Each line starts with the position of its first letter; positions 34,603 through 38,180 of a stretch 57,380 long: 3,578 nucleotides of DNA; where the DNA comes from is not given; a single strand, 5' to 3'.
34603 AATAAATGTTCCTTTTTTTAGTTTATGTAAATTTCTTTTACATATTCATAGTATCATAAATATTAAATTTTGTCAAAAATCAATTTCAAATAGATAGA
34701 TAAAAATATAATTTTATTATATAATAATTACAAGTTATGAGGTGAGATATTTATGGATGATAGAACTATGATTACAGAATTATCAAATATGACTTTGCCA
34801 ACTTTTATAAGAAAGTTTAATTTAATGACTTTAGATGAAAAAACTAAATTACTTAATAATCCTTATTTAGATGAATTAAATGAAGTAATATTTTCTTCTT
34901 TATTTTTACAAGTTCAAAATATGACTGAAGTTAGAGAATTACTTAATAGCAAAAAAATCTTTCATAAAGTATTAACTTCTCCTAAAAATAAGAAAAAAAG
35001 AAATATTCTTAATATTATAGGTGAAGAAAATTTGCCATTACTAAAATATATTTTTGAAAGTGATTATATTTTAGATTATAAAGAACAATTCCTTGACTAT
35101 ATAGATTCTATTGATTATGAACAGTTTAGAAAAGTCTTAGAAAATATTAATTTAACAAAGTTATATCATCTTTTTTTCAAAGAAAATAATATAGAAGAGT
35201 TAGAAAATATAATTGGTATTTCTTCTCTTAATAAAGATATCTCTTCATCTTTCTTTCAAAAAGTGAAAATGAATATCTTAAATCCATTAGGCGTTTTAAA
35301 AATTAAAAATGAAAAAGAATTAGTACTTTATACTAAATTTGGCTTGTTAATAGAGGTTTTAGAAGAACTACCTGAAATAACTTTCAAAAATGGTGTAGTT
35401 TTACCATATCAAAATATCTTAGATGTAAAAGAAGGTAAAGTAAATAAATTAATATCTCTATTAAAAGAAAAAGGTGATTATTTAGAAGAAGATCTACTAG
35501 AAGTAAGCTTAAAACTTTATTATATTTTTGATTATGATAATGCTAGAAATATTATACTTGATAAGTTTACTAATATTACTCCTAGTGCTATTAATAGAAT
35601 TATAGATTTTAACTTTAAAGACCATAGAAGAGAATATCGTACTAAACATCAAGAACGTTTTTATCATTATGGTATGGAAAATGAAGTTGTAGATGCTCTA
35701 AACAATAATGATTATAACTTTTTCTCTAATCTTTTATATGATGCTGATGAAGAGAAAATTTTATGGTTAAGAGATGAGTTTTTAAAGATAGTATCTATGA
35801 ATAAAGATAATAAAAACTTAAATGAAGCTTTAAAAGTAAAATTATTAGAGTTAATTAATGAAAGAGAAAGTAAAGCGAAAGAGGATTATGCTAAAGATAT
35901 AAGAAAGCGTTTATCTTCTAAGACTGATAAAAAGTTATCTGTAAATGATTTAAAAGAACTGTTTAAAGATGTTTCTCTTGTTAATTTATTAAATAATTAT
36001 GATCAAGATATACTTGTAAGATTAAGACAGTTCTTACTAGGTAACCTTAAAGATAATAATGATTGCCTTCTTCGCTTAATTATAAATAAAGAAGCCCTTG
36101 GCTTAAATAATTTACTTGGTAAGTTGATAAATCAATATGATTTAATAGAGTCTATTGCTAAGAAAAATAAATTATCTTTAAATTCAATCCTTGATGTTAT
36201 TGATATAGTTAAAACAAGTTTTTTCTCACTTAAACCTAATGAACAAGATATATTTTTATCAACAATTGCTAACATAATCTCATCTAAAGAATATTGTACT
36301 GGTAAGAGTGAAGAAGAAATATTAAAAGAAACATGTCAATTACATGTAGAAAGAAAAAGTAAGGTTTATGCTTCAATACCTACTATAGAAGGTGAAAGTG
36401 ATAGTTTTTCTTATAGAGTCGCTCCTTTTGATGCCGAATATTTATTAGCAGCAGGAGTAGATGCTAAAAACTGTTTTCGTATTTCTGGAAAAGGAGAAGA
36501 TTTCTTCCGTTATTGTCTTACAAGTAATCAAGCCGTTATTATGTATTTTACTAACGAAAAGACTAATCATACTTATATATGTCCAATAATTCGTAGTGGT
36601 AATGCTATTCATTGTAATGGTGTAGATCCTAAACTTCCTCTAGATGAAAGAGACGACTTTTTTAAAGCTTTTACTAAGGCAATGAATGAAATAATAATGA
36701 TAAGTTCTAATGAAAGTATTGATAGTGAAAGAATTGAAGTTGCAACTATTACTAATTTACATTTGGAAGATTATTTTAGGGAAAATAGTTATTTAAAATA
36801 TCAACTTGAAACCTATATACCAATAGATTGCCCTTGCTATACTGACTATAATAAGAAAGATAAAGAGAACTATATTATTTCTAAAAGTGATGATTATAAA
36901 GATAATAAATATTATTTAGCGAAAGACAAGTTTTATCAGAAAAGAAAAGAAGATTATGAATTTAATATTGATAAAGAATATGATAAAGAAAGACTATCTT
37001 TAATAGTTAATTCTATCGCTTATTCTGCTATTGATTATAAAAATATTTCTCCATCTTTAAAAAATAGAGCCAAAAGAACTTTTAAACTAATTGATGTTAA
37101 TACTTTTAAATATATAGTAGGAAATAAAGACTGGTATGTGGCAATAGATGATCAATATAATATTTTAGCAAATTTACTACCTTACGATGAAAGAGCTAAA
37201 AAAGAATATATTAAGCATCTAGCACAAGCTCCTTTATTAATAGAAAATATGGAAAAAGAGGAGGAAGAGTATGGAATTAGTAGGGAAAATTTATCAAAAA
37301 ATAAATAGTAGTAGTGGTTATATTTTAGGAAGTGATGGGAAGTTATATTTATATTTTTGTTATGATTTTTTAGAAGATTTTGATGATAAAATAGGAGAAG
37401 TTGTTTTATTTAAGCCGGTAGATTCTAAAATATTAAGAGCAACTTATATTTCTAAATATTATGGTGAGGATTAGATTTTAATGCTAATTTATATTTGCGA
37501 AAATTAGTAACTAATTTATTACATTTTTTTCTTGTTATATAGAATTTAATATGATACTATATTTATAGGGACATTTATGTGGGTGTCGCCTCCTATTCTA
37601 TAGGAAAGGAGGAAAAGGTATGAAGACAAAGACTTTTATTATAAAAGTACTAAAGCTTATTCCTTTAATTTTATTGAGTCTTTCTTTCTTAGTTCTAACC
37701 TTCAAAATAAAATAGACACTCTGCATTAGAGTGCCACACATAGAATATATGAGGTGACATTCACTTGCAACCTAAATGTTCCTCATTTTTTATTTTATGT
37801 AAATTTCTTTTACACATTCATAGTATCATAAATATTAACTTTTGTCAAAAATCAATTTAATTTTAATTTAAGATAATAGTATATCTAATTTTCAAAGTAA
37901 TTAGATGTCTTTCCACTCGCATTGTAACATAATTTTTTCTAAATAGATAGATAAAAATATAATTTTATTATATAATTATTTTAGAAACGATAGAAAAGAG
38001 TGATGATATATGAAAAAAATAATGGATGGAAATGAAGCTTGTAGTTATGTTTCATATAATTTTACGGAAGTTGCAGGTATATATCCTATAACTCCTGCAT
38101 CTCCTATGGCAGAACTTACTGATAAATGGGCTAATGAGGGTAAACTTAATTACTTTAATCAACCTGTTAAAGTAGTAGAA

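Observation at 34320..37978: Two diverged type I toxin-antitoxin-like cassettes form direct repeats bracketing a 3-kb orphan gene pair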

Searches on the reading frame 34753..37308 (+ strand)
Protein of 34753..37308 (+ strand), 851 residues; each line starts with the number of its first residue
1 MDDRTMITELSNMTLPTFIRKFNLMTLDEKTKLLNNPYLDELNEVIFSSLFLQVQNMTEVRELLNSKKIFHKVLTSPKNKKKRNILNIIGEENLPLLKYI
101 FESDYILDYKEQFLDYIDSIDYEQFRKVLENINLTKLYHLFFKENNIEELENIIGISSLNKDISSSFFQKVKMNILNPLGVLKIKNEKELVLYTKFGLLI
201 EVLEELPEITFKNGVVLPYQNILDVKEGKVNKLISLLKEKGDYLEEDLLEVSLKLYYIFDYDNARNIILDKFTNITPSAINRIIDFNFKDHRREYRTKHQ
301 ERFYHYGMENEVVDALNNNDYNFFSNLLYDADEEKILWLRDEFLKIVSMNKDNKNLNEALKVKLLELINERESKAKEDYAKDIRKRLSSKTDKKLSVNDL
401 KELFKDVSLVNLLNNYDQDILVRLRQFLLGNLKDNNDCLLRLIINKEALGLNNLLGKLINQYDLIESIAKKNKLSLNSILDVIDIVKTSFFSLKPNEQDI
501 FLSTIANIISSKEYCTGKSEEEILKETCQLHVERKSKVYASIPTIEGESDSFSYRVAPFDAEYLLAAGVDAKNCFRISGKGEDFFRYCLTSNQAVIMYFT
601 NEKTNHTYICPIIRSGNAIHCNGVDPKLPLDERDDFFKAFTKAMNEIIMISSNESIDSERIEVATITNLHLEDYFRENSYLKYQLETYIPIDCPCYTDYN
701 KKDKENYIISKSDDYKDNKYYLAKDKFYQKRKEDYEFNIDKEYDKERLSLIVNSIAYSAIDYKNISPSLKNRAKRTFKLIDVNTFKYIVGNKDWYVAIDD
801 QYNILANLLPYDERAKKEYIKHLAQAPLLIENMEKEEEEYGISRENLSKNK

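Call 10: search_protein_families(library=pfam, proteins=[window:34753-37308:+], max_evalue=0.01)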
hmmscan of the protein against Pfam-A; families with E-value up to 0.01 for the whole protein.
window:34753-37308:+ (851 aa): 0 families

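Call 21: find_encoding_contigs(protein=window:34753-37308:+, flank=6000, max_places=10)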
Protein window:34753-37308:+ (851 aa): 21 contigs read that carry it; 2 places shown.
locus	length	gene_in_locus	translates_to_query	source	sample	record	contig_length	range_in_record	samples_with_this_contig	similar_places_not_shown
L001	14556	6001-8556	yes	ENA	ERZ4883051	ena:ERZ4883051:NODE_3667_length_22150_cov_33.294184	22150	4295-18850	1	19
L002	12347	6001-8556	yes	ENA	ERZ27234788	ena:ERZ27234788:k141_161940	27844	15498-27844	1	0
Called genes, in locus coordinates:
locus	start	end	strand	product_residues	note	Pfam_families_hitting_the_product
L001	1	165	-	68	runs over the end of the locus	PF14098:SSPI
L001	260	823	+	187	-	PF04011:LemA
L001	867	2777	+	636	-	PF09972:DUF2207, PF20990:DUF2207_C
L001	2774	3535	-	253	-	PF12146:Hydrolase_4, PF00561:Abhydrolase_1, PF12697:Abhydrolase_6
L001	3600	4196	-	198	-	PF09335:VTT_dom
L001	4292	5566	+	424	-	PF01522:Polysacc_deac_1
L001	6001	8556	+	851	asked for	-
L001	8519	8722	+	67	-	-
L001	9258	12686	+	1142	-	PF01855:POR_N, PF02780:Transketolase_C (weak), PF17147:PFOR_II, PF01558:POR, PF10371:EKR (weak), PF12838:Fer4_7, PF13183:Fer4_8, PF13187:Fer4_9 (weak), +6 more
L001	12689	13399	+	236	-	PF01255:Prenyltransf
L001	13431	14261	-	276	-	PF01391:Collagen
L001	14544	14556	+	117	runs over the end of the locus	-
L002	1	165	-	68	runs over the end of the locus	PF14098:SSPI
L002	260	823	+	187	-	PF04011:LemA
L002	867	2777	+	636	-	PF09972:DUF2207, PF20990:DUF2207_C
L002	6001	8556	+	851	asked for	-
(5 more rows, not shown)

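Call 22: search_protein_families(library=ncbifam, proteins=[window:34753-37308:+], max_evalue=10)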
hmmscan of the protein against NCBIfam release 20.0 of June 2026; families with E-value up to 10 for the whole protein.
window:34753-37308:+ (851 aa): 0 families

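Call 24: search_protein_families(library=padloc, proteins=[window:34753-37308:+], max_evalue=1)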
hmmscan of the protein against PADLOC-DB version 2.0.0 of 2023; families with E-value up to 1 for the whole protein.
window:34753-37308:+ (851 aa): 0 families

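Call 55: find_homologous_proteins(query=window:34753-37308:+, max_evalue=0.001)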
Query window:34753-37308:+ (851 aa): 52 proteins with E <= 0.001 among 8000 candidates.
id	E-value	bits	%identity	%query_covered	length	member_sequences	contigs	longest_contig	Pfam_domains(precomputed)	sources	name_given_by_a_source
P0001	0.0e+0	1853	100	100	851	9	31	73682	-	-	-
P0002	0.0e+0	1822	98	100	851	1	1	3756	-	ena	-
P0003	0.0e+0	1822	98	100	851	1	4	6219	-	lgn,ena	-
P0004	0.0e+0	1816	98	100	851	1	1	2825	-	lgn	-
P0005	0.0e+0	1809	98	100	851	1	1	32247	-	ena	-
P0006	0.0e+0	1795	97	100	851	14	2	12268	-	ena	-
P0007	0.0e+0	1769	95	100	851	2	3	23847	-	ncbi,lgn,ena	-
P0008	0.0e+0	1678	91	100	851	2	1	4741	-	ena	-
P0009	0.0e+0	1646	89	100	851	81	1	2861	-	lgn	-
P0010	0.0e+0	1635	89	100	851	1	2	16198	-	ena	-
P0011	0.0e+0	1634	89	100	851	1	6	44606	-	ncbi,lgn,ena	-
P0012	0.0e+0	1633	89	100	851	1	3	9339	-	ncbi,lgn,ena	-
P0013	0.0e+0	1633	89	100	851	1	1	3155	-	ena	-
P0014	0.0e+0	1633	89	100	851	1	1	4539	-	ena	-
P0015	0.0e+0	1632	89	100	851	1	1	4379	-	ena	-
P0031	0.0e+0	1030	56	100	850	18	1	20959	-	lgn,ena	-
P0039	1.5e-209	716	44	98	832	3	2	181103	-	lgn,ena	-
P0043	5.0e-172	592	39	98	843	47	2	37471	-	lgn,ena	-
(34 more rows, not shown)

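Call 56: find_encoding_contigs(protein=P0039, flank=5000, max_places=2)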
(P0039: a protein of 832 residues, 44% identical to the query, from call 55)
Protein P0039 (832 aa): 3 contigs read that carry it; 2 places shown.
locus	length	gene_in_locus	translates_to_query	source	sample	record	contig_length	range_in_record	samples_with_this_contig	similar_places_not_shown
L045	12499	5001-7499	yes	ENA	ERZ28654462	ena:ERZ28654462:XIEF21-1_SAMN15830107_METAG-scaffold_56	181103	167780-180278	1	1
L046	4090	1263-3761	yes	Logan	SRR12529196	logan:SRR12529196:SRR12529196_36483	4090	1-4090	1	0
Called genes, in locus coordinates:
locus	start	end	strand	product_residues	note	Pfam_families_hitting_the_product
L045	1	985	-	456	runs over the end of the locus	PF00437:T2SSE, PF13401:AAA_22 (weak)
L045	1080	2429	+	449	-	-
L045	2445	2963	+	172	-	-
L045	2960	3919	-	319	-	PF07670:Gate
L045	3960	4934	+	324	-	PF05362:Lon_C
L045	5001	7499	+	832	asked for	-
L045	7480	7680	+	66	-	-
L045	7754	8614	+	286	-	PF12784:PDDEXK_2, PF27070:HTH_Rpn_C (weak)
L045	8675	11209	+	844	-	PF01624:MutS_I, PF05188:MutS_II (weak), PF05192:MutS_III, PF05190:MutS_IV, PF00488:MutS_V, PF27441:MutS_C (weak)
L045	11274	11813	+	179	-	PF00210:Ferritin (faint), PF02915:Rubrerythrin, PF21349:RUBY_RBDX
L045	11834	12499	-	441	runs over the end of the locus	-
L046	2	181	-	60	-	?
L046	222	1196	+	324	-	PF05362:Lon_C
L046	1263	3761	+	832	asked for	-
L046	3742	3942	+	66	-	-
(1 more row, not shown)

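Call 57: find_encoding_contigs(protein=P0031, flank=5000, max_places=2)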
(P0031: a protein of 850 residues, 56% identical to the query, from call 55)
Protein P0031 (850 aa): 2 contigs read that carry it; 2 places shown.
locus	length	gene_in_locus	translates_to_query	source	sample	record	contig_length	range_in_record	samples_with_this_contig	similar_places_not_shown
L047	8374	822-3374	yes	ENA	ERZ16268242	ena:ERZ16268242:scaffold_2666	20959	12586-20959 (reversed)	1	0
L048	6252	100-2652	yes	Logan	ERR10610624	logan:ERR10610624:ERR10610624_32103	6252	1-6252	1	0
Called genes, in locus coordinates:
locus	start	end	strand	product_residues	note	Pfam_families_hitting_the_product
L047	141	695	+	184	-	PF08388:GIIM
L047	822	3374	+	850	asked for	-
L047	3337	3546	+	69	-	-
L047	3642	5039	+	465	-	PF01381:HTH_3, PF12844:HTH_19, PF13443:HTH_26, PF13560:HTH_31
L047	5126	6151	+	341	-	PF00303:Thymidylat_synt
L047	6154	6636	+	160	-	PF00186:DHFR_1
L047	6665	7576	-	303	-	PF11858:DUF3378, PF01351:RNase_HII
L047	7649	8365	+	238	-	PF02674:Colicin_V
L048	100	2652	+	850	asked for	-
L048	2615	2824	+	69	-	-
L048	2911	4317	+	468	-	PF01381:HTH_3, PF12844:HTH_19, PF13443:HTH_26, PF13560:HTH_31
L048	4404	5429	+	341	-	PF00303:Thymidylat_synt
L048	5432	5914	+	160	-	PF00186:DHFR_1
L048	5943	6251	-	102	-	?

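Call 58: find_encoding_contigs(protein=P0043, flank=5000, max_places=2)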
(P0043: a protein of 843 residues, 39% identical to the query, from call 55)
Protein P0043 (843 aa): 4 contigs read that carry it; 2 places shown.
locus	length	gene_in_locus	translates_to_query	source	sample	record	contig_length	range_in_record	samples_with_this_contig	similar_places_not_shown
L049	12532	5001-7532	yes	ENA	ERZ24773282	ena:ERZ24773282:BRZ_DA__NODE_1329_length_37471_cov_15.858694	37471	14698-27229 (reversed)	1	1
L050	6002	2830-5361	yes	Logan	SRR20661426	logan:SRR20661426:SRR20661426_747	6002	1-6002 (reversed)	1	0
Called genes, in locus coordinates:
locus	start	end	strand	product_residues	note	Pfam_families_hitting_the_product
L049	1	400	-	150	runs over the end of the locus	PF07963:N_methyl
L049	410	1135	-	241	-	PF00072:Response_reg, PF04397:LytTR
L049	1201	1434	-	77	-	PF05239:PRC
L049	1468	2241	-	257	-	PF04542:Sigma70_r2, PF16509:KORA (faint), PF04539:Sigma70_r3 (weak), PF01381:HTH_3 (faint), PF04545:Sigma70_r4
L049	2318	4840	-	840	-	PF00521:DNA_topoisoIV, PF03989:DNA_gyraseA_C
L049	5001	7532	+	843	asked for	-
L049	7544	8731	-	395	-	PF13439:Glyco_transf_4, PF13477:Glyco_trans_4_2 (faint), PF13579:Glyco_trans_4_4 (weak), PF20706:GT4-conflict, PF00534:Glycos_transf_1, PF13692:Glyco_trans_1_4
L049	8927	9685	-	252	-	PF00570:HRDC (faint), PF01476:LysM, PF04225:LysM_OapA (faint), PF22310:NMB0315_dom_I (faint), PF23446:LysM1_NFP_LYK (faint), PF23457:LysM2_NFP (faint), PF23462:LysM3_NFP (faint), PF01476:LysM, +3 more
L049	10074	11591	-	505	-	-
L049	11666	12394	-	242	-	PF21845:DUF6904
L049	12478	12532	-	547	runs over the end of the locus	PF00239:Resolvase, PF07508:Recombinase, PF13408:Zn_ribbon_recom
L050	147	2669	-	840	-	PF00521:DNA_topoisoIV, PF03989:DNA_gyraseA_C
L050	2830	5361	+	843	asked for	-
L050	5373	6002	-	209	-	?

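Call 71: search_solved_structures(query=window:34753-37308:+, max_evalue=1)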
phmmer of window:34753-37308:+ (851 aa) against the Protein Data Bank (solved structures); distinct sequences matched with E-value up to 1: 1.
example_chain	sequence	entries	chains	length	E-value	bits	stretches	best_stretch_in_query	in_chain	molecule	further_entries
4rzp_A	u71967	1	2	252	0.68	11.2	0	363-449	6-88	Engineered Protein OR366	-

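Call 72: search_protein_families(library=phrogs, proteins=[window:34753-37308:+], max_evalue=0.01)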
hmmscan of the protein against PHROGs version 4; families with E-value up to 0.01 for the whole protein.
window:34753-37308:+ (851 aa): 0 families

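Call 86: predict_structure(alignment_id=A4)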
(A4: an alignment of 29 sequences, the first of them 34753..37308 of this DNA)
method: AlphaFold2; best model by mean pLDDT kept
length: 851 residues; sequences in the alignment: 29
mean_pLDDT: 87.7   pTM: 0.77
mean pLDDT of the five models: 87.7, 86.7, 86.2, 85.4, 85.2
residues with pLDDT >= 90: 444; 70-90: 361; 50-70: 36; < 50: 10
segments of 3 or more residues with pLDDT < 50: 842-851
pLDDT, mean of each block of 10 residues (from residue 1): 86 91 88 89 90 86 90 88 87 90 92 92 91 89 89 88 93 91 92 95 86 90 94 96 92 96 95 88 84 69 75 90 90 92 91 81 89 90 85 90 91 91 93 78 90 91 90 84 85 88 89 78 92 93 94 94 89 85 92 95 90 93 90 94 97 91 92 88 75 75 87 89 91 68 67 92 93 92 84 88 90 90 86 72 41 33
secondary structure, 60 per line:
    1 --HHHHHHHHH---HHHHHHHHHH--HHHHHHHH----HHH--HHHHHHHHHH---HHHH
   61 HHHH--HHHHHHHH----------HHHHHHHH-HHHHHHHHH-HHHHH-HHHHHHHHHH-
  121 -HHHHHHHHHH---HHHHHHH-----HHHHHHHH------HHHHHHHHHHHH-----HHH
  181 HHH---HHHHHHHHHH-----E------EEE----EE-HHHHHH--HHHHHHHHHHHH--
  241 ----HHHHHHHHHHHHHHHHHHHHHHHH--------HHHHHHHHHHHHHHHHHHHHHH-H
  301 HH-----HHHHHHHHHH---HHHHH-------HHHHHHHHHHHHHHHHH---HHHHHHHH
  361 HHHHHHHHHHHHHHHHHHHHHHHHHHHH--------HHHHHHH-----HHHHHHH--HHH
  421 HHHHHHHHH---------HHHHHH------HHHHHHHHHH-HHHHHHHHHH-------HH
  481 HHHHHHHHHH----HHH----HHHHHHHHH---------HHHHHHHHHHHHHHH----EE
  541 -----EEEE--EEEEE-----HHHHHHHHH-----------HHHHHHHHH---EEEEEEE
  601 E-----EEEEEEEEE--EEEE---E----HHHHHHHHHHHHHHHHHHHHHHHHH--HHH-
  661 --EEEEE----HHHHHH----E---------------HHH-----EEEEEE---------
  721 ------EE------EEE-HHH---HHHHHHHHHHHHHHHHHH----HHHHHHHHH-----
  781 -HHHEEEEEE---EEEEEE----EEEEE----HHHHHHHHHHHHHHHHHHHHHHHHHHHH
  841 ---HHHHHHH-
elements in order (helices of 4 or more, strands of 3 or more residues): H3-11 H15-24 H27-34 H44-53 H57-64 H67-74 H85-92 H94-102 H104-108 H110-119 H122-131 H135-141 H147-154 H161-172 H178-183 H187-196 E209-211 H219-224 H227-238 H245-268 H277-298 H308-317 H321-325 H333-349 H353-388 H397-403 H409-415 H418-429 H439-444 H451-460 H462-471 H479-490 H502-510 H520-534 E546-549 E552-556 H562-570 H582-590 E594-601 E607-615 E618-621 H630-654 E663-667 H672-677 E706-711 E735-737 H745-762 H767-775 E785-790 E794-799 E804-808 H813-840 H844-850

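Call 88: fold_search(model_id=the predicted structure, library=pdb)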
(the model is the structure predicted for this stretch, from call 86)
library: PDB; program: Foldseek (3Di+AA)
matches with E <= 10: 122; with E <= 0.001: 0
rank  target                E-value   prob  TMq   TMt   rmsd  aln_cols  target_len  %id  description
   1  4u9w_C                8.3e-03  0.99  0.12  0.40  10.2       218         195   12  Crystal Structure of NatD bound to H4/H2A peptide and CoA (released 2015-01-28)
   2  3shp_B                1.8e-02  0.98  0.11  0.41   9.4       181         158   12  Crystal structure of putative acetyltransferase from Sphaerobacter thermophilus DSM 20745 (released 2011-07-06)
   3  4u9v                  3.1e-02  0.98  0.12  0.38   7.4       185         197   12  Crystal structure of NatD (Naa40p) bound to acetyl CoA (released 2015-01-28)
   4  4u9w_B                3.1e-02  0.97  0.13  0.41  11.9       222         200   10  Crystal Structure of NatD bound to H4/H2A peptide and CoA (released 2015-01-28)
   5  4u9w_A                3.1e-02  0.97  0.12  0.40  11.9       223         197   11  Crystal Structure of NatD bound to H4/H2A peptide and CoA (released 2015-01-28)
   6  7kd7_D                4.3e-02  0.96  0.13  0.39  12.2       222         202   11  Crystal structure of human NatD (NAA40) bound to a bisubstrate analogue (released 2021-06-16)
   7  4u9w_D                4.7e-02  0.96  0.12  0.40  11.9       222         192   11  Crystal Structure of NatD bound to H4/H2A peptide and CoA (released 2015-01-28)
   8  7kd7_A                6.1e-02  0.92  0.12  0.38  12.6       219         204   11  Crystal structure of human NatD (NAA40) bound to a bisubstrate analogue (released 2021-06-16)
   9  5ug4_C                6.7e-02  0.97  0.13  0.46   7.2       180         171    8  Structure of spermidine N-acetyltransferase SpeG from Vibrio cholerae (released 2017-01-25)
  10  7kwx_B                8.0e-02  0.99  0.13  0.51   6.2       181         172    9  Spermidine N-acetyltransferase SpeG N152L mutant from Vibrio cholerae (released 2020-12-16)
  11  7kx3_A                8.0e-02  0.97  0.13  0.46   7.0       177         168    8  SpeG Spermidine N-acetyltransferase F149G mutant from Vibrio cholerae (released 2020-12-16)
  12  9syr_Nd               8.0e-02  0.82  0.12  0.33  15.2       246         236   11  Human quaternary complex of a translating 80S ribosome, NAC, MetAP1 and NatD (released 2025-12-17)
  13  6dau_B                9.5e-02  0.97  0.13  0.47   7.1       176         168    8  Crystal structure of E33Q and E41Q mutant forms of the spermidine/spermine N-acetyltransferase SpeG from Vibrio choler (released 2018-07-04)
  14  7kx3_B                1.0e-01  0.97  0.13  0.48   6.3       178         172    8  SpeG Spermidine N-acetyltransferase F149G mutant from Vibrio cholerae (released 2020-12-16)
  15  6dau_C                1.0e-01  0.96  0.13  0.45   7.1       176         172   10  Crystal structure of E33Q and E41Q mutant forms of the spermidine/spermine N-acetyltransferase SpeG from Vibrio choler (released 2018-07-04)
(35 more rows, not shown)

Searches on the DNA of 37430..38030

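Call 26: search_rna_families(source=window, start=37430, end=38030, threshold=evalue, max_evalue=10)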
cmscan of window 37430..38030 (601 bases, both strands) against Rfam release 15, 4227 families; matches with E-value up to 10: 7.
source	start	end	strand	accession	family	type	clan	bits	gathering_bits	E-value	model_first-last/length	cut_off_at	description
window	37512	37557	-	RF02584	KRAS_3UTR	Cis-reg;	-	24.1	49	2.1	1-49/49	no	KRAS 3' UTR cis-regulatory element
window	37615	37702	+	RF01422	snoR116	Gene; snRNA; snoRNA; CD-box;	-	20.9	47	0.21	1-86/86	no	small nucleolar RNA snoR116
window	37521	37619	+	RF03605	MIR4221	Gene; miRNA;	-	20.3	100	0.21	1-132/132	no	MIR4221 microRNA precursor family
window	37619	37757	-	RF01631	ceN41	Gene; snRNA; snoRNA; HACA-box;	-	18.7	50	0.69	1-137/137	no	Caenorhabditis snoRNA ceN41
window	37871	37917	+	RF00092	SNORA63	Gene; snRNA; snoRNA; HACA-box;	-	17.8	90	2.4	6-52/130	no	Small nucleolar RNA SNORA63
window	37669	37696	-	RF02925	6A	Gene; sRNA;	-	15.6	41.2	6.4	1-52/52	no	6A RNA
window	37575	37673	+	RF00586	SNORA12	Gene; snRNA; snoRNA; HACA-box;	-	12.6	45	7.5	1-148/148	no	Small nucleolar RNA SNORA12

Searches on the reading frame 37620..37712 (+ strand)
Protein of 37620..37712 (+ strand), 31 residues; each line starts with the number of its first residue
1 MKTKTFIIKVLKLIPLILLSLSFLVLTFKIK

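Call 22: search_protein_families(library=ncbifam, proteins=[window:37620-37712:+], max_evalue=10)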
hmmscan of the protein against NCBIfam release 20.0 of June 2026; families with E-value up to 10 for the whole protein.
seq(31 aa): 0 families

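Call 23: search_protein_families(library=pfam, proteins=[window:37620-37712:+], max_evalue=10)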
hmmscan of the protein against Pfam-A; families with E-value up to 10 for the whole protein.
seq(31 aa): 1 family
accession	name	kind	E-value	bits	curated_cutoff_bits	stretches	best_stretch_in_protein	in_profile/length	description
PF16702.10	DUF5063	-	0.22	12.3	27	1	2-26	28-52/167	Domain of unknown function (DUF5063)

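Call 24: search_protein_families(library=padloc, proteins=[window:37620-37712:+], max_evalue=1)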
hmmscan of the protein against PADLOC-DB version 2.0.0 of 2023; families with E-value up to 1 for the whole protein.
seq(31 aa): 0 families
